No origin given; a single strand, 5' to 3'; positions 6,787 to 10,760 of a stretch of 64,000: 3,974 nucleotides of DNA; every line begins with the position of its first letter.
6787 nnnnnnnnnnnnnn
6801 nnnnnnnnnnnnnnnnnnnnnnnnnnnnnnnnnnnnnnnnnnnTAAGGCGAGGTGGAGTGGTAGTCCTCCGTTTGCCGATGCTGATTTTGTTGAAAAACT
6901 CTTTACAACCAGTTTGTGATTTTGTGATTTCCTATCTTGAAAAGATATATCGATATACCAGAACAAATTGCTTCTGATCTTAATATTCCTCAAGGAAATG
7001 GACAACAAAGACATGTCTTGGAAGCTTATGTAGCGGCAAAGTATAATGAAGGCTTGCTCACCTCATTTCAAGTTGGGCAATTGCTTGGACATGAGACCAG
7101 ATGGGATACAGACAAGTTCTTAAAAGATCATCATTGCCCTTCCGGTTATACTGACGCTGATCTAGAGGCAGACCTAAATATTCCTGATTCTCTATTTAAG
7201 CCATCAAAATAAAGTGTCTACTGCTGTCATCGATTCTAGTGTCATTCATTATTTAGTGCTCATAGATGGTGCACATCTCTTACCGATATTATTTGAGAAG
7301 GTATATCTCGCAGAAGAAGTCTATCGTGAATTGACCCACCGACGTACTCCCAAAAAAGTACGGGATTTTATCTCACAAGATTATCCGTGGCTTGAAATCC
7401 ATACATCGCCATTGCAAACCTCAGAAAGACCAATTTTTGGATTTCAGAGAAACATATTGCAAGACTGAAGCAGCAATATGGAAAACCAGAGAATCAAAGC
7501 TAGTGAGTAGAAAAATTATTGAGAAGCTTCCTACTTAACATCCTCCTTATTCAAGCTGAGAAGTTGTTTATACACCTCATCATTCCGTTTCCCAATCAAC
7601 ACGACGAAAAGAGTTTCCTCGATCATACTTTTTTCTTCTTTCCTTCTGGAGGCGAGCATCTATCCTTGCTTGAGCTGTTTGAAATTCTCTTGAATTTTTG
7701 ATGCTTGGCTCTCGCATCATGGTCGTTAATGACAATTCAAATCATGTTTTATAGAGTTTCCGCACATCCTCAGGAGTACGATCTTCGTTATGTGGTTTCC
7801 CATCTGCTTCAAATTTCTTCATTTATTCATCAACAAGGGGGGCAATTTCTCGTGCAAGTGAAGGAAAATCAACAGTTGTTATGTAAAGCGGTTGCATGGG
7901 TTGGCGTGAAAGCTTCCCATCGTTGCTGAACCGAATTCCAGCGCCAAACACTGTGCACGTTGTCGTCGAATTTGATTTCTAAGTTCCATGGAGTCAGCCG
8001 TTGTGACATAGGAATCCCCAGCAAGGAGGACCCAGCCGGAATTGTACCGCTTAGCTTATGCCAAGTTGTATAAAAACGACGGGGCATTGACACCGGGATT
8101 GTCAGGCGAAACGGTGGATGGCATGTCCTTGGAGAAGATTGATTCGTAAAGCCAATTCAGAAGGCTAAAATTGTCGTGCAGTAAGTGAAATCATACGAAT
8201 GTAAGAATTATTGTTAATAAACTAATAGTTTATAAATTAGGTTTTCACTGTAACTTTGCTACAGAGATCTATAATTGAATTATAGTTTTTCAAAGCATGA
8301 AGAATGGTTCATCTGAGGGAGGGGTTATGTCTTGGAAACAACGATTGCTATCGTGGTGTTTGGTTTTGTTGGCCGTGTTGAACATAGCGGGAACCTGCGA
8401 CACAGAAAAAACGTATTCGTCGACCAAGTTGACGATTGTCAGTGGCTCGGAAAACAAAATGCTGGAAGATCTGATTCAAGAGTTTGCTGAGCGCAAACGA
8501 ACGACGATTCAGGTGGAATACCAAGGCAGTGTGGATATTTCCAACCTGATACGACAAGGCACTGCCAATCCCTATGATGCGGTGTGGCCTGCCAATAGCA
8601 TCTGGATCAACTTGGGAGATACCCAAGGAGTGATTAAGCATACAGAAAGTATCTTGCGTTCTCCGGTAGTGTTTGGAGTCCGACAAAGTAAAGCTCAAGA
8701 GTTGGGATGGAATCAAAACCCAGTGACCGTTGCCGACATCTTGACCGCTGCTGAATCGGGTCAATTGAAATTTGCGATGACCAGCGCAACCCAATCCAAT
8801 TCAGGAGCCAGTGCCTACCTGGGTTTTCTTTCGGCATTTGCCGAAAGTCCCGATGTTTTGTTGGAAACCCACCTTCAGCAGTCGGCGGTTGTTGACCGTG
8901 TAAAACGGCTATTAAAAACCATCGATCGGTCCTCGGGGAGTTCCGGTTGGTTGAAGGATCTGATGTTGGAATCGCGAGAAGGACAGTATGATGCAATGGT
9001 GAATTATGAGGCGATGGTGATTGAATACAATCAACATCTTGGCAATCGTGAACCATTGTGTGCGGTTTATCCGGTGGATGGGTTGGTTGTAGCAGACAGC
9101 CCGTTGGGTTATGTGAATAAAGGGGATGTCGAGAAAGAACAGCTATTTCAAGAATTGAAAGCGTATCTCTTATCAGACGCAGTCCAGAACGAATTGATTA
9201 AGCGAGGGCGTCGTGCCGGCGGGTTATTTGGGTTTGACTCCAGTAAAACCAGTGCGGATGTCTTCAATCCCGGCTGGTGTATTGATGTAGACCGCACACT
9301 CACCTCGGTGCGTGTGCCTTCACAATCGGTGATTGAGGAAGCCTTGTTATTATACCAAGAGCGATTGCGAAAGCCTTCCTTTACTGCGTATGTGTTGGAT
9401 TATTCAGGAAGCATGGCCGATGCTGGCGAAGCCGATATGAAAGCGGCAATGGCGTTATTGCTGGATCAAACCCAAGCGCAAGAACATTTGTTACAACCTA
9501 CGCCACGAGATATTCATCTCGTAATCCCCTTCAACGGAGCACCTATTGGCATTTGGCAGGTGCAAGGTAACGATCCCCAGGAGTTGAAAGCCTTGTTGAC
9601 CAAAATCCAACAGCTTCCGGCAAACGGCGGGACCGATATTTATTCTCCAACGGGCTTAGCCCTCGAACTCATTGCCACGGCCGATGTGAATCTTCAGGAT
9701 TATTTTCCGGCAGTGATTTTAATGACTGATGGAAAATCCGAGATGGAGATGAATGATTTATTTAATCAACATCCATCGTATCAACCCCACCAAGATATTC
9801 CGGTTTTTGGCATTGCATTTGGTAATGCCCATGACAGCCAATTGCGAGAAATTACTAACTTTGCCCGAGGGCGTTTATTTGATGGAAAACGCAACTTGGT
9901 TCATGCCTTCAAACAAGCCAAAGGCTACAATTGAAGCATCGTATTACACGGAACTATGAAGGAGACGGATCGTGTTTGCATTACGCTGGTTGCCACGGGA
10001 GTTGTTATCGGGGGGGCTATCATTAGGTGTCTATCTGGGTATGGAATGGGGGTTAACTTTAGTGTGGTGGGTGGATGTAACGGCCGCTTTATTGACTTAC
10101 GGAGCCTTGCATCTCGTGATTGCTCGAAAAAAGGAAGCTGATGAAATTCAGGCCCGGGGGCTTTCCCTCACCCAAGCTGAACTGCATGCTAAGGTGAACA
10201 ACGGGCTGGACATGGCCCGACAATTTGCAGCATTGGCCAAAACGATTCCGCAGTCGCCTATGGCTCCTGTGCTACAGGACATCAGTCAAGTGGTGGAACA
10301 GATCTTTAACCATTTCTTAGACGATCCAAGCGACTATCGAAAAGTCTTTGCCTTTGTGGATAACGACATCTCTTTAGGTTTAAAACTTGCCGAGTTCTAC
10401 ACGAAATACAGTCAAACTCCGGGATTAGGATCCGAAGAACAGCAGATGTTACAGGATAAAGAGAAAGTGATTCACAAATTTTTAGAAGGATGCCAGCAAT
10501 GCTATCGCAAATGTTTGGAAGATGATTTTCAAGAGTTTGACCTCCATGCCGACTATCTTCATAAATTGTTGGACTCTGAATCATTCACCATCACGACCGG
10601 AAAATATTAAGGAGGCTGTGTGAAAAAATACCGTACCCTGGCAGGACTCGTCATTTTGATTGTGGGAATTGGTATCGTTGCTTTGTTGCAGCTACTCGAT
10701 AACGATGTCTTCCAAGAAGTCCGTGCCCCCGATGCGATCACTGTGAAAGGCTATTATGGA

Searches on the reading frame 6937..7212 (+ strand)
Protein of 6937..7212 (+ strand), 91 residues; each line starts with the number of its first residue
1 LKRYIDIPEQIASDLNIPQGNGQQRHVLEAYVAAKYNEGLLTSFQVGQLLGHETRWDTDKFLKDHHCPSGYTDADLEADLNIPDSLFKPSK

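Call 68: search_protein_families(library=pfam, proteins=[window:6937-7212:+], max_evalue=0.1)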
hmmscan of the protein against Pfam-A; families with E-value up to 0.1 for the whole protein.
window:6937-7212:+ (91 aa): 1 family
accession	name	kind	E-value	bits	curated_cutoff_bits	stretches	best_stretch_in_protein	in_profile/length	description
PF03683.19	UPF0175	-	6.8e-11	42.2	27.9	1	7-81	1-74/75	Uncharacterised protein family (UPF0175)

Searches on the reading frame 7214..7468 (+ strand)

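Call 68: search_protein_families(library=pfam, proteins=[window:7214-7468:+], max_evalue=0.1)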
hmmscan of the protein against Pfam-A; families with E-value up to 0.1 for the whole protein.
window:7214-7468:+ (84 aa): 1 family
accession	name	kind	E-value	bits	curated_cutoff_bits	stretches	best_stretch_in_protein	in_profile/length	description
PF20698.3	PIN-TPR-GreABC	-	0.027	15.1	27.8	1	5-45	1-41/138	PIN domain associated with the TPR-GreAB-C-PIN system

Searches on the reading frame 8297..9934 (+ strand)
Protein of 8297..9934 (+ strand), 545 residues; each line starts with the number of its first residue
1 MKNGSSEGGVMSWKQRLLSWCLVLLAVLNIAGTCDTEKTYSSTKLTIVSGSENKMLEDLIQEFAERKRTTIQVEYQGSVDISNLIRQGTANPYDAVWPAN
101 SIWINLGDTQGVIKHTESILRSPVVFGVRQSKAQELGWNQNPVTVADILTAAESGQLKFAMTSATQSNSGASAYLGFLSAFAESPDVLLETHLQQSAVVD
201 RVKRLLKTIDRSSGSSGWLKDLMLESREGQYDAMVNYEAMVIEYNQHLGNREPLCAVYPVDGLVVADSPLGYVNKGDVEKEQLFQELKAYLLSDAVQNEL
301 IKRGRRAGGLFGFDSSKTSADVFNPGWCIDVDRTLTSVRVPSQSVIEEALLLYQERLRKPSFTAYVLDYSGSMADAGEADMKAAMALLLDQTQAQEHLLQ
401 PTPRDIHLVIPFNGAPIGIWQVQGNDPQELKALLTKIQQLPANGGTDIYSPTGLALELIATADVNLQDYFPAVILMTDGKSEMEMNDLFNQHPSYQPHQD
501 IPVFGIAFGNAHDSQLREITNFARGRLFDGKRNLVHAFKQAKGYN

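Call 12: search_protein_families(library=pfam, proteins=[window:8297-9934:+], max_evalue=0.01)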
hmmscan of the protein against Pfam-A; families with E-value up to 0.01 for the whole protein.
window:8297-9934:+ (545 aa): 5 families
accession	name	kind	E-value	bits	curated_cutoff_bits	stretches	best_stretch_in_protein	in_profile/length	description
PF13531.11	SBP_bac_11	-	1.4e-21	77.8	25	1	47-305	3-226/227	Bacterial extracellular solute-binding protein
PF00092.34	VWA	-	9.2e-08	32.9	23.8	1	366-521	5-152/174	von Willebrand factor type A domain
PF13416.11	SBP_bac_8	-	2.5e-07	31.2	27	1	47-302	16-254/279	Bacterial extracellular solute-binding protein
PF13519.12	VWA_2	-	2.5e-05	25.3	27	1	364-479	2-106/107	von Willebrand factor type A domain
PF13768.12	VWA_3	-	0.00014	22.4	27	1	425-525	56-151/155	von Willebrand factor type A domain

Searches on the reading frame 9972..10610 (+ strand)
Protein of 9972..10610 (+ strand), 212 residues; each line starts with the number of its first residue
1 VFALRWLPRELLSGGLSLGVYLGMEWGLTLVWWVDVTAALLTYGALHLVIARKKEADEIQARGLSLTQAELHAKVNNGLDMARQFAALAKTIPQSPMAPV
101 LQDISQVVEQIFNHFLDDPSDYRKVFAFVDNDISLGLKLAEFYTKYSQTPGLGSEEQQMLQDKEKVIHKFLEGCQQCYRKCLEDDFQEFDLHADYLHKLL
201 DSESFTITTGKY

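Call 12: search_protein_families(library=pfam, proteins=[window:9972-10610:+], max_evalue=0.01)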
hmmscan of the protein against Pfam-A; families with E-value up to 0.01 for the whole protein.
window:9972-10610:+ (212 aa): 1 family
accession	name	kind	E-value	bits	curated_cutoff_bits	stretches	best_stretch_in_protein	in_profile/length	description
PF10112.14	Halogen_Hydrol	-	5.3e-12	46.5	29.8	1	30-194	24-189/191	5-bromo-4-chloroindolyl phosphate hydrolysis protein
